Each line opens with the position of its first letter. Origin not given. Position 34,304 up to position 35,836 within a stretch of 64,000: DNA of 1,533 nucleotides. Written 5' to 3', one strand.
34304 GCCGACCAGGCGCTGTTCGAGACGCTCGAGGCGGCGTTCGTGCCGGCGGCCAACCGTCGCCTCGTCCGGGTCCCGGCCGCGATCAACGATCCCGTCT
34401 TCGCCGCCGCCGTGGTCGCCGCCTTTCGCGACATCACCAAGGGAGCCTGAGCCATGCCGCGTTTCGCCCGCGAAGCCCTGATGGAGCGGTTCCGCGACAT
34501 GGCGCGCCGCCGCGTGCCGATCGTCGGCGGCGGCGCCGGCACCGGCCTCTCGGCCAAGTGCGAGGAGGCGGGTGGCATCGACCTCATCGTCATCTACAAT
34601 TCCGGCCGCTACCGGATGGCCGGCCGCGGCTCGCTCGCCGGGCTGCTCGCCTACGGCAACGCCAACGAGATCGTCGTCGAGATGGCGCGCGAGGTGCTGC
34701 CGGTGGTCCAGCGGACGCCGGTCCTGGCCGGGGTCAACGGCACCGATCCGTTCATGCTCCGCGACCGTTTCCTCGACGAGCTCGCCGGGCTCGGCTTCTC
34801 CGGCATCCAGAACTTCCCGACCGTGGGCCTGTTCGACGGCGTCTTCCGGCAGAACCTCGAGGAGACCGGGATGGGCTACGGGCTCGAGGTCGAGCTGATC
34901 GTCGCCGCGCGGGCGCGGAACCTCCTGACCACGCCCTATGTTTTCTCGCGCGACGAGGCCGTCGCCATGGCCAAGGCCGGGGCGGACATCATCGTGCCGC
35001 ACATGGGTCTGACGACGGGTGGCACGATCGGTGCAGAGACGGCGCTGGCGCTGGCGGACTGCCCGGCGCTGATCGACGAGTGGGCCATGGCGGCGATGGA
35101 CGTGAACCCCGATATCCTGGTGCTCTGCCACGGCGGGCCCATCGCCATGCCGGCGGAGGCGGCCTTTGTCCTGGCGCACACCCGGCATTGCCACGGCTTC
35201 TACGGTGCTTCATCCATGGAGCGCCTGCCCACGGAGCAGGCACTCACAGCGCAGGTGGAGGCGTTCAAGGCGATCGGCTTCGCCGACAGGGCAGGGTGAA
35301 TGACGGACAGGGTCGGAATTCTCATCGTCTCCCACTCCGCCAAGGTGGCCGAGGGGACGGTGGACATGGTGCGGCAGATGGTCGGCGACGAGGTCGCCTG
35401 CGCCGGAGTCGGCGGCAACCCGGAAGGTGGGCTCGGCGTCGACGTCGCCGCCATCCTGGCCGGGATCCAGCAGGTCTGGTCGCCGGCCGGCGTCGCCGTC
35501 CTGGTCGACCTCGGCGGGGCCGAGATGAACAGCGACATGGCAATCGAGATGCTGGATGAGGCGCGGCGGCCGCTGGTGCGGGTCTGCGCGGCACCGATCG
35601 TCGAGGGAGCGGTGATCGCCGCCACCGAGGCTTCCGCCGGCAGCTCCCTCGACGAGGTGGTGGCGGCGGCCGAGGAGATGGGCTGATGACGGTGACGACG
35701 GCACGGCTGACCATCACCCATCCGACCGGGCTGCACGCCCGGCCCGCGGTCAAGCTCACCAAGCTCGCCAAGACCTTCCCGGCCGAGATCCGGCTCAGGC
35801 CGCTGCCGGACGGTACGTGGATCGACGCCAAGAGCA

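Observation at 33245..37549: UPF0261 (Tm-1-like ATP-binding) + PEP-hydrolase-like pair wired to a split DhaM-type PTS phosphorelay where DhaK/DhaL would normally sit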

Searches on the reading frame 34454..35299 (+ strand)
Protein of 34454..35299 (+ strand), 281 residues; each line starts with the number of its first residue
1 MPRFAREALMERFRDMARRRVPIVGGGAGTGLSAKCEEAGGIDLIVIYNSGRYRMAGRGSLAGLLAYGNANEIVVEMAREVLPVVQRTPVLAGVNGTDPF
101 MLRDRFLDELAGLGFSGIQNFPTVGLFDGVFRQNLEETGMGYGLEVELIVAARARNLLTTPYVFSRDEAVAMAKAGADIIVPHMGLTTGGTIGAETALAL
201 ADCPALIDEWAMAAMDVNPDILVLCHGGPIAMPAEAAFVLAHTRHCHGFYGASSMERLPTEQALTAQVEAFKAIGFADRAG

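Call 3: search_protein_families(library=pfam, proteins=[window:34454-35299:+], max_evalue=0.001)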
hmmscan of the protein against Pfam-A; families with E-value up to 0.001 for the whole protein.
window:34454-35299:+ (281 aa): 1 family
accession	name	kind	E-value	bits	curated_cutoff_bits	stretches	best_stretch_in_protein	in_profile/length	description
PF09370.16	PEP_hydrolase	-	1.4e-125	418.4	33.8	1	10-274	3-267/267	Phosphoenolpyruvate hydrolase-like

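Call 4: search_protein_families(library=ncbifam, proteins=[window:34454-35299:+], max_evalue=0.001)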
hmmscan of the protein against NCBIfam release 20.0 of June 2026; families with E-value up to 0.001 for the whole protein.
window:34454-35299:+ (281 aa): 0 families

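Call 6: find_encoding_contigs(protein=window:34454-35299:+, flank=10000, max_places=6)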
Protein window:34454-35299:+ (281 aa): 3 contigs read that carry it; 3 places shown.
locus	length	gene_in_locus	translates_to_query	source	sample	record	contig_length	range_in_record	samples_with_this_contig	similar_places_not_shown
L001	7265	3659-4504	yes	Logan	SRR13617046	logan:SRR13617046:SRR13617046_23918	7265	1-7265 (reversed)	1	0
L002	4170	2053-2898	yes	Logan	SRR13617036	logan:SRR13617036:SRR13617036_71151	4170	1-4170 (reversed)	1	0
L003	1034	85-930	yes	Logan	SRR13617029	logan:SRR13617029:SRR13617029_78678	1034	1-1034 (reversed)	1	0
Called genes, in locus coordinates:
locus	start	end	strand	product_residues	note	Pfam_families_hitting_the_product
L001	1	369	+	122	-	?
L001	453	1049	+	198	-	PF00300:His_Phos_1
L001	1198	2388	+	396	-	PF07690:MFS_1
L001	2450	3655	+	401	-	PF06792:UPF0261, PF23189:UPF0261_C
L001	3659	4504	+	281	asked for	PF09370:PEP_hydrolase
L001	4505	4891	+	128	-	PF03610:EIIA-man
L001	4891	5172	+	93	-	PF00381:PTS-HPr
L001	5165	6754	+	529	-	PF05524:PEP-utilisers_N, PF00391:PEP-utilizers, PF02896:PEP-utilizers_C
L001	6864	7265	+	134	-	?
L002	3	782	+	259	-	?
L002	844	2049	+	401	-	PF06792:UPF0261, PF23189:UPF0261_C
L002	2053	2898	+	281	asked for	PF09370:PEP_hydrolase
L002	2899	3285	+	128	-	PF03610:EIIA-man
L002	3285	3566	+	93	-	PF00381:PTS-HPr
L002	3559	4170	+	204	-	?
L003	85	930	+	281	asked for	PF09370:PEP_hydrolase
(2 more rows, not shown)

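Call 34: search_solved_structures(query=window:34454-35299:+, max_evalue=0.001, show_alignments=1)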
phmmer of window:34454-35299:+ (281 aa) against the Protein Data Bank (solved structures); distinct sequences matched with E-value up to 0.001: 1.
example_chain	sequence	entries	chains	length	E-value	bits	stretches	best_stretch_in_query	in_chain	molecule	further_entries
2p10_A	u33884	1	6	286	1.2e-119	401.8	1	3-274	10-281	Mll9387 protein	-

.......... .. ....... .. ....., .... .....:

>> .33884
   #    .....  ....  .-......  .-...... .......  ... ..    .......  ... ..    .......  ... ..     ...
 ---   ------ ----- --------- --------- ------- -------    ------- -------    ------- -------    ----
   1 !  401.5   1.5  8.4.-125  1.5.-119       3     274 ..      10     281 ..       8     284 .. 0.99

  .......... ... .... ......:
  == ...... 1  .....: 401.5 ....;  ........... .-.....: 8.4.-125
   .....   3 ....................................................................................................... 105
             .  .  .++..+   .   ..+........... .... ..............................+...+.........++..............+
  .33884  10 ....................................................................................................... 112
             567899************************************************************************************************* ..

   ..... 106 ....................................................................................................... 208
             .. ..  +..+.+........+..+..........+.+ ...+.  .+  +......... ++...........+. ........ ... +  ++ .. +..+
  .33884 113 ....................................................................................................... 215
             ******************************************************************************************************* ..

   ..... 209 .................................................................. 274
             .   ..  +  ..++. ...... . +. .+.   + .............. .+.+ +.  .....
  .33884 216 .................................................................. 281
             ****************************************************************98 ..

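Call 58: search_solved_structures(query=A3, max_evalue=10, show_alignments=0)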
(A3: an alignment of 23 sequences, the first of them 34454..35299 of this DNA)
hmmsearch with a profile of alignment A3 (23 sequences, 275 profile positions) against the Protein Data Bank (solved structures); distinct sequences matched with E-value up to 10: 9.
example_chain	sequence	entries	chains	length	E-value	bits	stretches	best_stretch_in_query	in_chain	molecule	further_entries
2p10_A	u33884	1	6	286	4e-149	498.7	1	2-274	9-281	Mll9387 protein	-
3bo9_A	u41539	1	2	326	0.04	16.6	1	145-204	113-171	Putative nitroalkan dioxygenase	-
2gft_A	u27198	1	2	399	0.066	15.9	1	156-232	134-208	Glycosyl Hydrolase Family 53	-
1r8l_A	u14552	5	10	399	0.066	15.9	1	156-232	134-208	endo-beta-1,4-galactanase | GALACTANASE | YVFO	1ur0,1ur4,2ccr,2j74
5gvj_A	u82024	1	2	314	0.13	14.9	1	144-204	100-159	Enoyl-[acyl-carrier-protein] reductase [FMN]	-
5gvh_A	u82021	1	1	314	0.14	14.8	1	144-204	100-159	Enoyl-[acyl-carrier-protein] reductase [FMN]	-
9gtu_A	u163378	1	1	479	0.72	12.5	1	203-265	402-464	Collagen alpha-1(VI) chain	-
8gpv_A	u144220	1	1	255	0.97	12.1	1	56-101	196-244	Magnesium transporter MgtE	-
7a7b_A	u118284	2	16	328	1.4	11.5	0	19-47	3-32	YpdA family putative bacillithiol disulfide reductase Bdr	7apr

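Call 70: search_protein_representatives(protein=window:34454-35299:+)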
Query: 281 residues. Proteins with E-value up to 0.001 (for the whole library): 3266; up to 1e-10: 2171; up to 1e-30: 598. The best 150 are listed.
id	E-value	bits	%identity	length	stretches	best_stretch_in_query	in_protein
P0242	1.3e-128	444.4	75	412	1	3-275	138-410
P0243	1.8e-116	404.5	66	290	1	1-274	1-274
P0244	3.3e-108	377.4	65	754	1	6-275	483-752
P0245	2.3e-102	358.3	59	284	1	1-277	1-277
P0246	3.3e-97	341.4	60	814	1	6-275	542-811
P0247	6.7e-97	340.4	78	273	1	1-205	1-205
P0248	6.0e-95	334.0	59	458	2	83-275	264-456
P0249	1.5e-92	326.1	78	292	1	1-197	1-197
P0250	1.7e-92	325.9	67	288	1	7-232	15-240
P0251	1.7e-91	322.6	54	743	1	8-275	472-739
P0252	5.0e-91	321.1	58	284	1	2-275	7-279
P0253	7.4e-91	320.5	77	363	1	1-196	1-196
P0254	8.6e-84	297.4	66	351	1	36-245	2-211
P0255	7.7e-81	287.7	57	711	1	23-274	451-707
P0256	3.3e-80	285.6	52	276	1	4-275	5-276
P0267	1.3e-73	264.0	63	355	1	2-202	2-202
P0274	1.1e-70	254.3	64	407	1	5-204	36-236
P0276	3.0e-70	253.0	74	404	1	1-165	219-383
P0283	2.3e-67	243.5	52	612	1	23-275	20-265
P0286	3.3e-66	239.7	58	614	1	83-275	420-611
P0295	5.4e-64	232.5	49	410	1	6-274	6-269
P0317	1.6e-59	217.8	47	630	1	23-277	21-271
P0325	6.1e-59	215.9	43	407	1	22-273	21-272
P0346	1.9e-56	207.7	38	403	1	4-275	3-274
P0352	9.8e-56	205.4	43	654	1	9-274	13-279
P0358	3.9e-55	203.4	41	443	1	3-276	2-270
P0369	3.1e-53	197.2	62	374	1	101-263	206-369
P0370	3.4e-53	197.0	42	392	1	6-278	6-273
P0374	5.7e-53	196.3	40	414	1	10-272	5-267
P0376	1.2e-52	195.3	36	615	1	6-272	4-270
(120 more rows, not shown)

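Call 71: search_protein_families(library=pfam, proteins=[P0295, P0325, P0346, P0374, P0370, P0358, P0283, P0317, P0352, P0376], max_evalue=0.001)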
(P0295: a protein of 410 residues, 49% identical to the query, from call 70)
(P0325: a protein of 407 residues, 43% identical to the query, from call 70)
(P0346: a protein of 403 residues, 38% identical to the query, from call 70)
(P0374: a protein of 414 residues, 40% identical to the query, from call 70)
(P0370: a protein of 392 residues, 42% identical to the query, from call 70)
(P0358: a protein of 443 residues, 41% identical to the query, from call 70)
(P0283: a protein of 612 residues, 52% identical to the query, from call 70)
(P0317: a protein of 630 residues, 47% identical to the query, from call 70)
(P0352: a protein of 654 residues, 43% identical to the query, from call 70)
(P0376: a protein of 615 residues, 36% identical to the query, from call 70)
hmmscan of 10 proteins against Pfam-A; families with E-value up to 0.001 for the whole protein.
P0295 (410 aa): 2 families
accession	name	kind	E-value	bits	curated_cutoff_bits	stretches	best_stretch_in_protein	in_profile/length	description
PF09370.16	PEP_hydrolase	-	4.8e-93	311.6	33.8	1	10-268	3-266/267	Phosphoenolpyruvate hydrolase-like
PF01116.26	F_bP_aldolase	-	0.00016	21.8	25.5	1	138-235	126-220/277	Fructose-bisphosphate aldolase class-II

P0325 (407 aa): 3 families
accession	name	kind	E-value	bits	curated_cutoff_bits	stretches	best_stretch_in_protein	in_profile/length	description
PF09370.16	PEP_hydrolase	-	4.2e-106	354.4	33.8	1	8-272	2-266/267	Phosphoenolpyruvate hydrolase-like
PF12833.13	HTH_18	-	3.1e-21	75.9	33.6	1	316-395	1-79/80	Helix-turn-helix domain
PF00165.29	HTH_AraC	-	2e-18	66.4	26.6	2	361-395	9-42/42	Bacterial regulatory helix-turn-helix proteins, AraC family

P0346 (403 aa): 3 families
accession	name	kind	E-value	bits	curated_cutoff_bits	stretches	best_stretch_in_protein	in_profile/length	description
PF09370.16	PEP_hydrolase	-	6.5e-106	353.8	33.8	1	7-272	1-266/267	Phosphoenolpyruvate hydrolase-like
PF12833.13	HTH_18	-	1.5e-20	73.7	33.6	1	316-393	1-78/80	Helix-turn-helix domain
PF00165.29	HTH_AraC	-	8.9e-19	67.6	26.6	2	355-394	1-42/42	Bacterial regulatory helix-turn-helix proteins, AraC family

P0374 (414 aa): 1 family
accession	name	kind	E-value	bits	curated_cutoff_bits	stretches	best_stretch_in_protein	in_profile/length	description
PF09370.16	PEP_hydrolase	-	3.6e-100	335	33.8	1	7-268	5-266/267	Phosphoenolpyruvate hydrolase-like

P0370 (392 aa): 2 families
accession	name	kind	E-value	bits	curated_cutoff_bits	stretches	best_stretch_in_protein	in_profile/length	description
PF09370.16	PEP_hydrolase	-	2.6e-80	269.9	33.8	1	9-268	2-266/267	Phosphoenolpyruvate hydrolase-like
PF03060.21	NMO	-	0.00075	19.4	28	0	133-238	116-214/331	Nitronate monooxygenase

P0358 (443 aa): 3 families
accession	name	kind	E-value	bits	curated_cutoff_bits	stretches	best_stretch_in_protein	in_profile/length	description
PF09370.16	PEP_hydrolase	-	3.3e-84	282.7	33.8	1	7-268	1-267/267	Phosphoenolpyruvate hydrolase-like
PF00903.31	Glyoxalase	-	9.1e-14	52.3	20.6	1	290-423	4-121/121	Glyoxalase/Bleomycin resistance protein/Dioxygenase superfamily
PF13669.12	Glyoxalase_4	-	9.4e-09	36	27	1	289-400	1-100/109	Glyoxalase/Bleomycin resistance protein/Dioxygenase superfamily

P0283 (612 aa): 6 families
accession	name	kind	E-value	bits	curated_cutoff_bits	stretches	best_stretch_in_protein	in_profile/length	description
PF09370.16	PEP_hydrolase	-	3.5e-100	335.1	33.8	1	6-263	2-266/267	Phosphoenolpyruvate hydrolase-like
PF01636.29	APH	-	4.9e-16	59.6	23.2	1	305-513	2-212/239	Phosphotransferase enzyme family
PF02958.26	EcKL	-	1.4e-06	28.3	22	1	452-515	197-265/294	Ecdysteroid kinase-like family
PF07914.17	DUF1679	-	7e-06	25.6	24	1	460-512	258-315/414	Uncharacterized oxidoreductase dhs-27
PF01633.27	Choline_kinase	-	5.1e-05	23.2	29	1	464-512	156-205/300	Choline/ethanolamine kinase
PF19974.5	TCAD9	-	0.00049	19.8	40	1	424-516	248-343/429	Ternary complex associated domain 9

P0317 (630 aa): 3 families
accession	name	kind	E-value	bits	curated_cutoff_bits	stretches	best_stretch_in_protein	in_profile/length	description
PF09370.16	PEP_hydrolase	-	1.5e-89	300.2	33.8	1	10-268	5-267/267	Phosphoenolpyruvate hydrolase-like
PF01636.29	APH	-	5.8e-12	46.3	23.2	1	358-532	35-218/239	Phosphotransferase enzyme family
PF07914.17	DUF1679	-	0.00029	20.3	24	1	474-535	259-326/414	Uncharacterized oxidoreductase dhs-27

P0352 (654 aa): 2 families
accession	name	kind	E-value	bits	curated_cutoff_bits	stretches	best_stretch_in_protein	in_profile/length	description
PF09370.16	PEP_hydrolase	-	5.2e-91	305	33.8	1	23-277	8-265/267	Phosphoenolpyruvate hydrolase-like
PF01636.29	APH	-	1.8e-09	38.2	23.2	1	377-540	37-210/239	Phosphotransferase enzyme family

P0376 (615 aa): 6 families
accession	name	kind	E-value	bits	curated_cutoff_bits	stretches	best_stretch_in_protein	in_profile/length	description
PF09370.16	PEP_hydrolase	-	3e-104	348.4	33.8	1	7-271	2-266/267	Phosphoenolpyruvate hydrolase-like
PF00158.32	Sigma54_activat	-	1.8e-72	242.9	20.2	1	295-461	1-167/168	Sigma-54 interaction domain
PF25601.1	AAA_lid_14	-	2e-22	79.2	27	1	467-546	1-80/87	AAA+ ATPase lid domain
PF14532.12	Sigma54_activ_2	-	1.1e-21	77.9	25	1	296-466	1-138/138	Sigma-54 interaction domain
PF02954.25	HTH_8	-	3.2e-13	49.6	22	1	567-605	4-42/42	Bacterial regulatory protein, Fis family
PF01078.27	Mg_chelatase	-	0.00039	20.3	20.3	0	374-406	93-125/207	Magnesium chelatase, subunit ChlI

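Call 72: search_protein_families(library=pfam, proteins=[P0242, P0248, P0274, P0276, P0244, P0286, P0253, P0267, P0369, P0254], max_evalue=0.001)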
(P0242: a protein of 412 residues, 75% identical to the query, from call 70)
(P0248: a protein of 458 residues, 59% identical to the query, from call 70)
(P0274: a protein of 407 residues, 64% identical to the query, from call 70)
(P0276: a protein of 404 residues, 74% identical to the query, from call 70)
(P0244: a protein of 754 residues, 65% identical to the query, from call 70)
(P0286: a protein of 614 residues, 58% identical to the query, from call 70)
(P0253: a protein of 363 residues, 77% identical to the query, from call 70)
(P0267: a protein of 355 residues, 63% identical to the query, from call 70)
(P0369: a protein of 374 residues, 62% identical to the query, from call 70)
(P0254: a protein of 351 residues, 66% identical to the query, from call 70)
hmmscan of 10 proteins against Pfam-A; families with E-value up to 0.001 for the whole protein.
P0242 (412 aa): 2 families
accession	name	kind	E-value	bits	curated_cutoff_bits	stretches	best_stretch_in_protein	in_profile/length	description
PF09370.16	PEP_hydrolase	-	4.4e-130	433.1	33.8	1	145-409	3-267/267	Phosphoenolpyruvate hydrolase-like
PF23189.1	UPF0261_C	-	2.4e-39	135.3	27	1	1-113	98-209/218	Uncharacterised protein family (UPF0261) C-terminal domain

P0248 (458 aa): 2 families
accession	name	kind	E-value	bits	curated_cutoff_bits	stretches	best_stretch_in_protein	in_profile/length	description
PF09370.16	PEP_hydrolase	-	8.6e-121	402.6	33.8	2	264-455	76-267/267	Phosphoenolpyruvate hydrolase-like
PF23189.1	UPF0261_C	-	7e-52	176.3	27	1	1-145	43-190/218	Uncharacterised protein family (UPF0261) C-terminal domain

P0274 (407 aa): 2 families
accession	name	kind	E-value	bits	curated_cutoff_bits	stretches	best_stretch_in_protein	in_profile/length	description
PF09370.16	PEP_hydrolase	-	1.9e-78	263.8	33.8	1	40-238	2-199/267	Phosphoenolpyruvate hydrolase-like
PF07883.17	Cupin_2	-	0.0001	22.4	27.2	1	365-392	2-28/70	Cupin domain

P0276 (404 aa): 2 families
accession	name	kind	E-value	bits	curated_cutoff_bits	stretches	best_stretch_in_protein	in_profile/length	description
PF23189.1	UPF0261_C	-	1.2e-81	273.6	27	1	1-180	8-187/218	Uncharacterised protein family (UPF0261) C-terminal domain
PF09370.16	PEP_hydrolase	-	3e-75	253.3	33.8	1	227-384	2-159/267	Phosphoenolpyruvate hydrolase-like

P0244 (754 aa): 3 families
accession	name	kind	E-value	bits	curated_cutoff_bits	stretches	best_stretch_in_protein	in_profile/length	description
PF09370.16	PEP_hydrolase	-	9.8e-132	438.5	33.8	1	486-751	2-267/267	Phosphoenolpyruvate hydrolase-like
PF23189.1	UPF0261_C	-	1.7e-92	309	27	1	211-428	1-217/218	Uncharacterised protein family (UPF0261) C-terminal domain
PF06792.17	UPF0261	-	6.8e-56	189.5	27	1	10-195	2-171/176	Uncharacterised protein family (UPF0261) N-terminal domain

P0286 (614 aa): 3 families
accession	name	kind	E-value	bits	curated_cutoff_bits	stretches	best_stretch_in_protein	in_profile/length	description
PF09370.16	PEP_hydrolase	-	2.1e-82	276.8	33.8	1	420-609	76-266/267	Phosphoenolpyruvate hydrolase-like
PF23189.1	UPF0261_C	-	5.9e-74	248.4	27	2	195-334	1-140/218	Uncharacterised protein family (UPF0261) C-terminal domain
PF06792.17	UPF0261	-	3.1e-42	145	27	1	6-180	2-172/176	Uncharacterised protein family (UPF0261) N-terminal domain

P0253 (363 aa): 1 family
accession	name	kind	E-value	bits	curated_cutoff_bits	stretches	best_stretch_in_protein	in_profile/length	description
PF09370.16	PEP_hydrolase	-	1.5e-95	319.8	33.8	1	9-197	2-190/267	Phosphoenolpyruvate hydrolase-like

P0267 (355 aa): 1 family
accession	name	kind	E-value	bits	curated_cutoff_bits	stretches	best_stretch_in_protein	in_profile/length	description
PF09370.16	PEP_hydrolase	-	6.4e-95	317.8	33.8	1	9-204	2-197/267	Phosphoenolpyruvate hydrolase-like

P0369 (374 aa): 3 families
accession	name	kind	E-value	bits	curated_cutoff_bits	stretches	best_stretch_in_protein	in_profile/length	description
PF09370.16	PEP_hydrolase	-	2.6e-59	201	33.8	1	219-369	108-256/267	Phosphoenolpyruvate hydrolase-like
PF06792.17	UPF0261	-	3.2e-57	193.8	27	1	8-176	3-173/176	Uncharacterised protein family (UPF0261) N-terminal domain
PF23189.1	UPF0261_C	-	3.2e-08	33.5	27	1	185-219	1-36/218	Uncharacterised protein family (UPF0261) C-terminal domain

P0254 (351 aa): 1 family
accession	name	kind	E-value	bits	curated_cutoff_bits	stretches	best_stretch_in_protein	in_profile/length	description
PF09370.16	PEP_hydrolase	-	3.7e-97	325.1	33.8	1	3-210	30-237/267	Phosphoenolpyruvate hydrolase-like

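Call 80: predict_structure(protein=window:34454-35299:+)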
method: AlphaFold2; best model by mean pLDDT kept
length: 281 residues; sequences in the alignment: 1
mean_pLDDT: 34.1   pTM: 0.30
mean pLDDT of the five models: 34.1, 30.9, 30.6, 28.8, 28.4
residues with pLDDT >= 90: 0; 70-90: 0; 50-70: 22; < 50: 259
segments of 3 or more residues with pLDDT < 50: 1-165, 176-206, 219-259, 261-281
pLDDT, mean of each block of 10 residues (from residue 1): 31 34 25 28 27 28 30 28 27 28 39 34 27 30 28 27 45 50 34 34 47 53 39 31 31 35 47 38 27
secondary structure, 60 per line:
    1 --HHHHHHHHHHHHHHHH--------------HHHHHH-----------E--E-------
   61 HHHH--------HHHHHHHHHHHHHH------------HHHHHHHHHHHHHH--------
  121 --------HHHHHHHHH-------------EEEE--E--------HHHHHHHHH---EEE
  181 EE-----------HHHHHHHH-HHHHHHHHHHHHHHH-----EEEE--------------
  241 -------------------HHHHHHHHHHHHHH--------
elements in order: H3-18 H33-38 H61-64 H73-86 H99-112 H129-137 E151-154 H166-174 E178-182 H194-201 H203-217 E223-226 H260-273

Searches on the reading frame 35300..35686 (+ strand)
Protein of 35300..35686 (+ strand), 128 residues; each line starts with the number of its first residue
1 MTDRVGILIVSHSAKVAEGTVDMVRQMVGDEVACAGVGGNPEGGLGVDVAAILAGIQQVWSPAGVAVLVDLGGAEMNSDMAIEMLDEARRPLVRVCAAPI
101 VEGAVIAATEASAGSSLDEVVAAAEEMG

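Call 3: search_protein_families(library=pfam, proteins=[window:35300-35686:+], max_evalue=0.001)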
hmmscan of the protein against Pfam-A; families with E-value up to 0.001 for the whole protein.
window:35300-35686:+ (128 aa): 1 family
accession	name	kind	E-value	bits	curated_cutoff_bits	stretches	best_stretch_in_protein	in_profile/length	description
PF03610.21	EIIA-man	-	3.7e-25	88.7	21.4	1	6-120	1-115/116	PTS system fructose IIA component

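Call 4: search_protein_families(library=ncbifam, proteins=[window:35300-35686:+], max_evalue=0.001)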
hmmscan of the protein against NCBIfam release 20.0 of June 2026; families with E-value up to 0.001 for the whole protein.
window:35300-35686:+ (128 aa): 2 families
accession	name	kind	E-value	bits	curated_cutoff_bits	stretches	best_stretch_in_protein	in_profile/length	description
TIGR02364.1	dha_pts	equivalog_domain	1.2e-37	129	98.25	1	5-126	1-123/125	dihydroxyacetone kinase phosphoryl donor subunit DhaM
NF008478.1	PRK11377.1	equivalog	7.1e-21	74.8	520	1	5-125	2-125/473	dihydroxyacetone kinase phosphoryl donor subunit DhaM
